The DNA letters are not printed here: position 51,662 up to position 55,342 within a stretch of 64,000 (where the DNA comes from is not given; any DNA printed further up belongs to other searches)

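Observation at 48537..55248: PLD-nuclease::SNF2-helicase fusion + DUF3800 + N6-adenine methyltransferase: a restriction-like defence module that fits no canonical type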

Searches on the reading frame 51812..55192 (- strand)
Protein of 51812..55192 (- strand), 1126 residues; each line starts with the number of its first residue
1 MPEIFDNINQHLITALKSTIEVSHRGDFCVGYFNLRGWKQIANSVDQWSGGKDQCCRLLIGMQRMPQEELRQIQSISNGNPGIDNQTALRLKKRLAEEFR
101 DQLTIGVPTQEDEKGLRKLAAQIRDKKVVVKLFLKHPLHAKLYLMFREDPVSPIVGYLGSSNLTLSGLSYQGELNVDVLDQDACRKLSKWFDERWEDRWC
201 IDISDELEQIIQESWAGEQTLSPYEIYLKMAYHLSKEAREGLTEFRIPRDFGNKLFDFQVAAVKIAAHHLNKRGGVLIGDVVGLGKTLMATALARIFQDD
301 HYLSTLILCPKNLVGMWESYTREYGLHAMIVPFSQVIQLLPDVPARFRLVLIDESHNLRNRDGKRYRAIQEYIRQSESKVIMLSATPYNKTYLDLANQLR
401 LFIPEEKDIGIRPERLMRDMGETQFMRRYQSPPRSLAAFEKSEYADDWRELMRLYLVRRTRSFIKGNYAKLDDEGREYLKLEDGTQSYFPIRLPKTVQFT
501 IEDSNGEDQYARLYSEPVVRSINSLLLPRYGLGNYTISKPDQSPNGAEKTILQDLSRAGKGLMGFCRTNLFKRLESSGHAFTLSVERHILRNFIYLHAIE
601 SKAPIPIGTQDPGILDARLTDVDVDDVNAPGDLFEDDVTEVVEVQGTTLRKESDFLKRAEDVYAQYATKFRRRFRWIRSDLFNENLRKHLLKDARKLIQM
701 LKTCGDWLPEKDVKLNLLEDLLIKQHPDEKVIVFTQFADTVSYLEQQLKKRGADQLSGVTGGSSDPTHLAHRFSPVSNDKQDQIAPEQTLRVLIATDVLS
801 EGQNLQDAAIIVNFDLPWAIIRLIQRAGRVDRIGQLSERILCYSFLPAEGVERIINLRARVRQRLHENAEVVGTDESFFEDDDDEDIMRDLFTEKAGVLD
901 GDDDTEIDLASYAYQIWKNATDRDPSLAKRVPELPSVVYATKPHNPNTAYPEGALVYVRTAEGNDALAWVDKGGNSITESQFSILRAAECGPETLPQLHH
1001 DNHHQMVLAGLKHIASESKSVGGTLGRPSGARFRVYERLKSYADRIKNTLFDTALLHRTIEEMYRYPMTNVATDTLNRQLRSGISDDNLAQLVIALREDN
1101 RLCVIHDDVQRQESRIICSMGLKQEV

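Call 5: search_protein_families(library=pfam, proteins=[window:51812-55192:-], max_evalue=0.01)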
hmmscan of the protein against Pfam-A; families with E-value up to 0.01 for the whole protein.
window:51812-55192:- (1126 aa): 5 families
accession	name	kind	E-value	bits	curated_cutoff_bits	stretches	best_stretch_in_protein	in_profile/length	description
PF00271.37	Helicase_C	-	1.9e-16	60.7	23.5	1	714-834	2-110/110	Helicase conserved C-terminal domain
PF00176.29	SNF2-rel_dom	-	2.4e-10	40.5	24.9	2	259-324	2-73/290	SNF2-related domain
PF04851.21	ResIII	-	1.9e-08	34.9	22.5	1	343-388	122-163/164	Type III restriction enzyme, res subunit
PF13091.12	PLDc_2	-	1.1e-07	32.1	27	1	112-195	54-132/132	PLD-like domain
PF09565.16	RE_NgoFVII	-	2.5e-06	27.3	23.8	1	115-193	66-147/162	NgoFVII restriction endonuclease N-terminal PLD domain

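Call 6: search_protein_families(library=padloc, proteins=[window:51812-55192:-], max_evalue=0.01)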
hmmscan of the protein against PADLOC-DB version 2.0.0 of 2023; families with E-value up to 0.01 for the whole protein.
window:51812-55192:- (1126 aa): 45 families (the best 25 are shown)
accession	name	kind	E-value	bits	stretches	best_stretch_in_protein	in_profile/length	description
PDLC01075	C3a139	-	6.5e-49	165.1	2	346-876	319-769/948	HKD+Snf2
PDLC02623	DrmD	-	1e-34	117.5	2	723-881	524-669/1040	DrmD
PDLC02621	DrmD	-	8.4e-30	101.7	2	563-849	396-639/1040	DrmD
PDLC02193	PLD_Helicase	-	4.2e-24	82.8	2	710-882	667-844/905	-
PDLC02500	BrxHI|BrxHII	-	5.9e-24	82.6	1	716-872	467-605/933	BrxHI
PDLC02633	DrmD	-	8.1e-20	68.4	1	727-848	525-643/839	DrmD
PDLC00659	HmaA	-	3.2e-19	66.3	1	727-836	511-613/1176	SNF2 helicase / DEAD-box helicase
PDLC02843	DpdE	-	4.5e-19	65.9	2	717-833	556-663/1091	DpdE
PDLC02619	DrmD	-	7.4e-19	65.4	2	729-838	414-538/872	DrmD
PDLC02840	DpdE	-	2.1e-17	60.7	2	699-846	529-666/1091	DpdE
PDLC02572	DrmA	-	1.8e-16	57.3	1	725-846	516-634/1043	DrmA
PDLC02504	BrxHI|BrxHII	-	3.4e-16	56.4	1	720-873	476-625/971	BrxHII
PDLC02632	DrmD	-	5.2e-15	53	2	725-850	519-641/662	DrmD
PDLC02625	DrmD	-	1.7e-12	44.7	1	728-837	267-373/792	DrmD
PDLC03830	ZacC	-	2.5e-12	44.2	3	804-871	867-918/1019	-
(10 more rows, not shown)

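Call 7: search_protein_families(library=ncbifam, proteins=[window:51812-55192:-], max_evalue=0.01)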
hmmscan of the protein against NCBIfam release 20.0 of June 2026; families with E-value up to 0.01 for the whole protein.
window:51812-55192:- (1126 aa): 22 families
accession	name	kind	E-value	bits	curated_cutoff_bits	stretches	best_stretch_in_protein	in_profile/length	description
NF042964.1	phospholipD_antiphage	equivalog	4.8e-41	141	1100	2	695-882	646-836/895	phospholipase D-like domain-containing anti-phage protein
NF038317.1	DISARM_DrmD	equivalog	7.6e-39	133.7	610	3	560-851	377-626/1021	DISARM system SNF2-like helicase DrmD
NF041062.1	DpdE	equivalog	1.5e-27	96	500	2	651-849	467-657/1048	protein DpdE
NF038318.1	DISARM_DrmD_b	equivalog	6.5e-19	67.5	950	2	789-838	486-535/868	DISARM system SNF2-like helicase DrmD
NF003426.0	PRK04914.1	equivalog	3.1e-18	65.4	576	1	671-837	449-595/959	RNA polymerase-associated protein RapA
NF010337.0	PRK13766.1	equivalog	2.2e-11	42.6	610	1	688-833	325-468/781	Hef nuclease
NF053711.1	RNA_heli_RhlE1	exception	1.4e-10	40.6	750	1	710-869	227-371/434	RNA helicase RhlE1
NF058637.1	helic_SCO1167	equivalog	1.4e-10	39.9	1200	2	699-886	749-924/932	SCO1167/SCO6262 family helicase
NF008394.0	PRK11192.1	equivalog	6.4e-10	38.4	507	1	710-835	230-343/441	ATP-dependent RNA helicase SrmB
NF002340.1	PRK01297.1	equivalog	8.9e-07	28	564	1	713-835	235-345/372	ATP-dependent RNA helicase RhlB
NF053631.1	RNA_helic_CshA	equivalog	1.3e-06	27.5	646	1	713-865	223-360/434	degradosome RNA helicase CshA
NF053675.1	pilus_reg_Snf2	equivalog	1.3e-06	26.8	1100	0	713-851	861-989/1029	pilus expression-regulating Snf2 family helicase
TIGR02621.3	cas3_GSU0051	exception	3.1e-06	26.3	400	1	671-838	219-378/854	type I-G CRISPR-associated helicase/endonuclease Cas3g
NF008744.0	PRK11776.1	equivalog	9.2e-06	24.5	524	1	712-866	227-366/460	ATP-dependent RNA helicase DbpA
NF041790.1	anti-phage_ZorD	equivalog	2.2e-05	22.6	1500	1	721-837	914-1028/1035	type I Zorya anti-phage system protein ZorD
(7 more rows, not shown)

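Call 8: find_homologous_proteins(query=window:51812-55192:-, max_evalue=1e-10)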
Query window:51812-55192:- (1126 aa): 8000 proteins with E <= 1e-10 among 8000 candidates; the best 120 are listed.
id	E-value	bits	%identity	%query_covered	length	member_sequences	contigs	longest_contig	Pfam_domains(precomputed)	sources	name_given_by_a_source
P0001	0.0e+0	2582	100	100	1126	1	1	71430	PF00176.30,PF13091.13,PF00271.38,PF04851.22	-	-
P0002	0.0e+0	1827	70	100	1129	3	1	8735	PF00176.30,PF13091.13,PF00271.38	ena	-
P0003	0.0e+0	1799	70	100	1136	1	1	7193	PF00176.30,PF13091.13,PF00271.38,PF04851.22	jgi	jgi:superfamily II DNA or RNA helicase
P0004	0.0e+0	1773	68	100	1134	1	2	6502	PF00270.36,PF00176.30,PF13091.13,PF00271.38,PF04851.22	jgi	jgi:superfamily II DNA or RNA helicase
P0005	0.0e+0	1758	68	100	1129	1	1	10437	PF00176.30,PF13091.13,PF00271.38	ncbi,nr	ncbi:MAG: NgoFVII family restriction endonuclease [candidate division NC10 bacterium]|nr:NgoFVII fam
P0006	0.0e+0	1754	67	100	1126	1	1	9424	PF00176.30,PF13091.13,PF00271.38,PF04851.22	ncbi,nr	ncbi:MAG: helicase-related protein [Dehalococcoidales bacterium]|nr:helicase-related protein [Dehalo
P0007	0.0e+0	1750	67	100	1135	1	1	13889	PF00176.30,PF13091.13,PF00271.38,PF04851.22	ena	-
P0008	0.0e+0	1750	67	100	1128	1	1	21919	PF00270.36,PF00176.30,PF13091.13,PF00271.38,PF04851.22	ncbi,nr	ncbi:MAG: NgoFVII family restriction endonuclease [Methanosarcinales archaeon]|nr:MAG: NgoFVII famil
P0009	0.0e+0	1748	67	100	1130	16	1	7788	PF00270.36,PF00176.30,PF13091.13,PF09565.17,PF00271.38,PF04851.22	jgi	-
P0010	0.0e+0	1748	67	100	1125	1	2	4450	PF00270.36,PF00176.30,PF13091.13,PF00271.38,PF04851.22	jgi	jgi:SNF2 family DNA or RNA helicase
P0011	0.0e+0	1746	67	100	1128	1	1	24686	PF00270.36,PF00176.30,PF13091.13,PF00271.38,PF04851.22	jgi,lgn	jgi:superfamily II DNA or RNA helicase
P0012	0.0e+0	1745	68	100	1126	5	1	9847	PF00270.36,PF00176.30,PF13091.13,PF09565.17,PF00271.38,PF04851.22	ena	-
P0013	0.0e+0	1745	67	100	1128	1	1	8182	PF00270.36,PF00176.30,PF13091.13,PF00271.38,PF04851.22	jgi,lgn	jgi:superfamily II DNA or RNA helicase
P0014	0.0e+0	1744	68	100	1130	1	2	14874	PF00270.36,PF00176.30,PF13091.13,PF09565.17,PF00271.38,PF04851.22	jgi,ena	-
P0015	0.0e+0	1744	68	100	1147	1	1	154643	PF00270.36,PF00176.30,PF13091.13,PF00271.38,PF04851.22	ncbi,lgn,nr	ncbi:MAG TPA: helicase-related protein [Thermodesulfobacteriota bacterium]|nr:helicase-related prote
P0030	0.0e+0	1738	67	100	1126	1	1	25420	PF00270.36,PF00176.30,PF13091.13,PF00271.38,PF04851.22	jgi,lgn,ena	-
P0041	0.0e+0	1731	67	100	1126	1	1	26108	PF00270.36,PF00176.30,PF13091.13,PF00271.38,PF04851.22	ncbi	-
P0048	0.0e+0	1729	67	100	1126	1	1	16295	PF00270.36,PF00176.30,PF13091.13,PF00271.38,PF04851.22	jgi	jgi:superfamily II DNA or RNA helicase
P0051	0.0e+0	1727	67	100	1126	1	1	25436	PF00176.30,PF13091.13,PF00271.38,PF04851.22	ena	-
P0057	0.0e+0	1725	66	100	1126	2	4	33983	PF00270.36,PF00176.30,PF13091.13,PF00271.38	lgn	-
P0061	0.0e+0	1723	67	100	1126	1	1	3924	PF00270.36,PF00176.30,PF13091.13,PF00271.38,PF04851.22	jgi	jgi:superfamily II DNA or RNA helicase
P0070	0.0e+0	1721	67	100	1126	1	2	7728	PF00176.30,PF13091.13,PF00271.38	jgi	jgi:SNF2 family DNA or RNA helicase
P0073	0.0e+0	1720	67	100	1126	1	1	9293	PF00270.36,PF00176.30,PF13091.13,PF00271.38,PF04851.22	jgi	-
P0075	0.0e+0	1720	67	100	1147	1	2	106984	PF00270.36,PF00176.30,PF13091.13,PF09565.17,PF00271.38,PF04851.22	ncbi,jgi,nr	ncbi:NgoFVII family restriction endonuclease [Candidatus Poribacteria bacterium]|nr:NgoFVII family r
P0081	0.0e+0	1718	67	100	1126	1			PF00176.30,PF13091.13,PF00271.38,PF04851.22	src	-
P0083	0.0e+0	1718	66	100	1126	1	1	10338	PF00176.30,PF13091.13,PF00271.38,PF04851.22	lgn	-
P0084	0.0e+0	1717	67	100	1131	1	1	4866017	PF00176.30,PF13091.13,PF00271.38,PF04851.22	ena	-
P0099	0.0e+0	1715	67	100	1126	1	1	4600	PF00176.30,PF13091.13,PF00271.38,PF04851.22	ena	-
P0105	0.0e+0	1714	66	100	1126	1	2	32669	PF00176.30,PF13091.13,PF00271.38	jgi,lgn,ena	-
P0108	0.0e+0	1713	66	100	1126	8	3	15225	PF00176.30,PF13091.13,PF00271.38,PF04851.22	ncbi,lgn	-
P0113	0.0e+0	1713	67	100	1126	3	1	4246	PF00270.36,PF00176.30,PF13091.13,PF00271.38,PF04851.22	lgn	-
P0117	0.0e+0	1712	67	100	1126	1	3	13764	PF00176.30,PF13091.13,PF09565.17,PF00271.38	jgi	jgi:superfamily II DNA or RNA helicase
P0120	0.0e+0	1712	66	100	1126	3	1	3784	PF00270.36,PF00176.30,PF13091.13,PF00271.38,PF04851.22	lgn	-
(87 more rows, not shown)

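Call 10: find_encoding_contigs(protein=P0084, flank=10000, max_places=2)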
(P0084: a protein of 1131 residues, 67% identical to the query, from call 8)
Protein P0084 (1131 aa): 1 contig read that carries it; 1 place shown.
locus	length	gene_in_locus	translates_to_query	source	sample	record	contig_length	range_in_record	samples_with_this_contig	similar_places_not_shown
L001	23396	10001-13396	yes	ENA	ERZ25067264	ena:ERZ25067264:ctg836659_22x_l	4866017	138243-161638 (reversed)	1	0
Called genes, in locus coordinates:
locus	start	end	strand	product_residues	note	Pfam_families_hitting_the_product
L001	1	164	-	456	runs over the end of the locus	PF13203:DUF2201_N, PF09967:DUF2201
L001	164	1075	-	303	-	-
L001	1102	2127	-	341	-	-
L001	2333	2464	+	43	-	-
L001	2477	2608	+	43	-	-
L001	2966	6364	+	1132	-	PF00176:SNF2-rel_dom, PF04851:ResIII (weak), PF00271:Helicase_C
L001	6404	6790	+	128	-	-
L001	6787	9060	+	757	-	PF23139:OB_YrrC, PF14520:HHH_5, PF14490:HHH_RecD2, PF13086:AAA_11 (weak), PF13245:AAA_19, PF13604:AAA_30, PF18335:SH3_13, PF13538:UvrD_C_2, +2 more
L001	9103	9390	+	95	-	PF00216:Bac_DNA_binding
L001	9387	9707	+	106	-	-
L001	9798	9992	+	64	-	PF02604:PhdYeFM_antitox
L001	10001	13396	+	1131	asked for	PF13091:PLDc_2 (weak), PF00176:SNF2-rel_dom, PF04851:ResIII (faint), PF00271:Helicase_C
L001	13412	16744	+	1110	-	PF20473:MmeI_Mtase (weak), PF07669:Eco57I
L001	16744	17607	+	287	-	PF13091:PLDc_2 (weak)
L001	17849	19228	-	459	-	PF03235:GmrSD_N, PF01844:HNH (weak)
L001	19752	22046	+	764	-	PF13401:AAA_22 (faint)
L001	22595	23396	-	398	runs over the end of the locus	PF13356:Arm-DNA-bind_3, PF14659:Phage_int_SAM_3, PF00589:Phage_integrase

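Call 11: find_encoding_contigs(protein=P0015, flank=10000, max_places=2)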
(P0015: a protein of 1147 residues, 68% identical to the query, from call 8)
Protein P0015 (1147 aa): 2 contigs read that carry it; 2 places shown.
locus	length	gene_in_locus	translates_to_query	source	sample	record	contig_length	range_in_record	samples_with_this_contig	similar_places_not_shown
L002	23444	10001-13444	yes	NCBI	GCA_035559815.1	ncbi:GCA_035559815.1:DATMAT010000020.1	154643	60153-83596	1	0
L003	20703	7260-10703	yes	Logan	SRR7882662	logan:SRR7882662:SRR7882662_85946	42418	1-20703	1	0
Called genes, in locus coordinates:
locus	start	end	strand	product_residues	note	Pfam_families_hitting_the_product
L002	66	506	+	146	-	-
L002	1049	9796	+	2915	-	-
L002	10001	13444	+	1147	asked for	PF13091:PLDc_2 (weak), PF00176:SNF2-rel_dom (faint), PF00270:DEAD (faint), PF04851:ResIII (faint), PF00271:Helicase_C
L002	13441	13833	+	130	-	PF05635:23S_rRNA_IVP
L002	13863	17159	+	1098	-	PF25120:DUF7814 (weak), PF20473:MmeI_Mtase, PF07669:Eco57I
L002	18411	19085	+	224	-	PF20469:OLD-like_TOPRIM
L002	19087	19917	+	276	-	PF00580:UvrD-helicase, PF13245:AAA_19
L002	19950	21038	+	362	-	PF13361:UvrD_C, PF13538:UvrD_C_2 (faint)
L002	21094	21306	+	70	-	-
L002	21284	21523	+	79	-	PF07927:HicA_toxin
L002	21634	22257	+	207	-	PF02481:DNA_processg_A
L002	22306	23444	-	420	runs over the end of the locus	PF13393:tRNA-synt_His, PF00587:tRNA-synt_2b, PF13393:tRNA-synt_His, PF03129:HGTP_anticodon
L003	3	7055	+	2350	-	?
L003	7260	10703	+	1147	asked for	PF13091:PLDc_2 (weak), PF00176:SNF2-rel_dom (faint), PF00270:DEAD (faint), PF04851:ResIII (faint), PF00271:Helicase_C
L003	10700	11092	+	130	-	PF05635:23S_rRNA_IVP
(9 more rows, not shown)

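Call 12: find_encoding_contigs(protein=P0075, flank=10000, max_places=2)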
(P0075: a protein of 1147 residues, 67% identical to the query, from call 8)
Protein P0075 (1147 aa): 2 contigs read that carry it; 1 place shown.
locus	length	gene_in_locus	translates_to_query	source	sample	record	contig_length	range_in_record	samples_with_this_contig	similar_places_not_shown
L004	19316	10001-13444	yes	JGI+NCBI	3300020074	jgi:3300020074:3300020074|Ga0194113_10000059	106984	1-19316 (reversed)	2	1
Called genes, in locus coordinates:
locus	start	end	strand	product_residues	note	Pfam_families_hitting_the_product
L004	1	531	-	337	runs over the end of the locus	-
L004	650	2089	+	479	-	PF00884:Sulfatase, PF01663:Phosphodiest (faint), PF16347:SGSH_C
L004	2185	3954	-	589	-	PF00270:DEAD, PF04851:ResIII, PF00271:Helicase_C, PF16203:ERCC3_RAD25_C (weak), PF23477:zf_Tbcl_2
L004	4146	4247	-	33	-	-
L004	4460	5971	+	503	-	PF16980:CitMHS_2, PF03600:CitMHS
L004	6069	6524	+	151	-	PF00582:Usp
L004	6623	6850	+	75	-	-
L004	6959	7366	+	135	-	PF03899:ATP-synt_I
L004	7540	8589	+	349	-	PF06935:DUF1284 (faint)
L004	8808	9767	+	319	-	PF00119:ATP-synt_A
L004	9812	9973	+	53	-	-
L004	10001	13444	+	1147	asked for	PF09565:RE_NgoFVII (faint), PF13091:PLDc_2 (weak), PF00176:SNF2-rel_dom (faint), PF00270:DEAD (faint), PF04851:ResIII (faint), PF00271:Helicase_C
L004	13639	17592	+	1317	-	PF25120:DUF7814 (weak), PF02384:N6_Mtase (faint), PF01170:UPF0020 (faint), PF20473:MmeI_Mtase, PF07669:Eco57I, PF04326:SLFN_AlbA_2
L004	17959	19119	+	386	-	-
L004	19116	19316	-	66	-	?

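Call 21: find_related_loci(query=window:51812-55192:-, collection=genome_contigs, flank=10000)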
Query window:51812-55192:- (1126 aa) in genome_contigs; peptide patterns used: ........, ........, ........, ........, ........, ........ (x = any residue, [..] = any of these).
18 stretches matched a pattern; 6 encode a relative of the query (tblastn E <= 1e-3); 6 distinct loci.
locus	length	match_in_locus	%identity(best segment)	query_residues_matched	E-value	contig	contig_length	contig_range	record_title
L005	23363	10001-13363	62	1-1122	0e+0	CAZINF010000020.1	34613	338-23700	MAG TPA_asm: uncultured Syntrophus sp. isolate SRP302447_co1_400 genome assembly, contig: NODE_3419_length_34613_cov_42.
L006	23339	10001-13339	57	1-1123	0e+0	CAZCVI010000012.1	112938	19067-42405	MAG TPA_asm: uncultured Clostridia bacterium isolate binchicken_co113_160 genome assembly, contig: NODE_160_length_11293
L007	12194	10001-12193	62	1-734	0e+0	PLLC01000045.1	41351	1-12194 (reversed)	MAG: Syntrophaceae bacterium isolate fen_1170 73.20120800_E3X.7_contig_14220, whole genome shotgun sequence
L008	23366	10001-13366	62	1-1124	0e+0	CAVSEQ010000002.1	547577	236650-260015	MAG: Candidatus Aminicenantes bacterium isolate MFD01872.bin.1.66 genome assembly, contig: contig_25404, whole genome sh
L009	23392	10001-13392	56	1-1125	0e+0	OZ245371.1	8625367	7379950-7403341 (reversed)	MAG: Rivularia sp. (in: cyanobacteria) isolate beb1a3fd-4142-4b91-b7aa-4b2fb1984bcf genome assembly, chromosome: 1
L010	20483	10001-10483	61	1-161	5e-61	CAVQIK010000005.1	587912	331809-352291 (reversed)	MAG: uncultured delta proteobacterium isolate MFD10007.bin.3.145 genome assembly, contig: contig_12820, whole genome sho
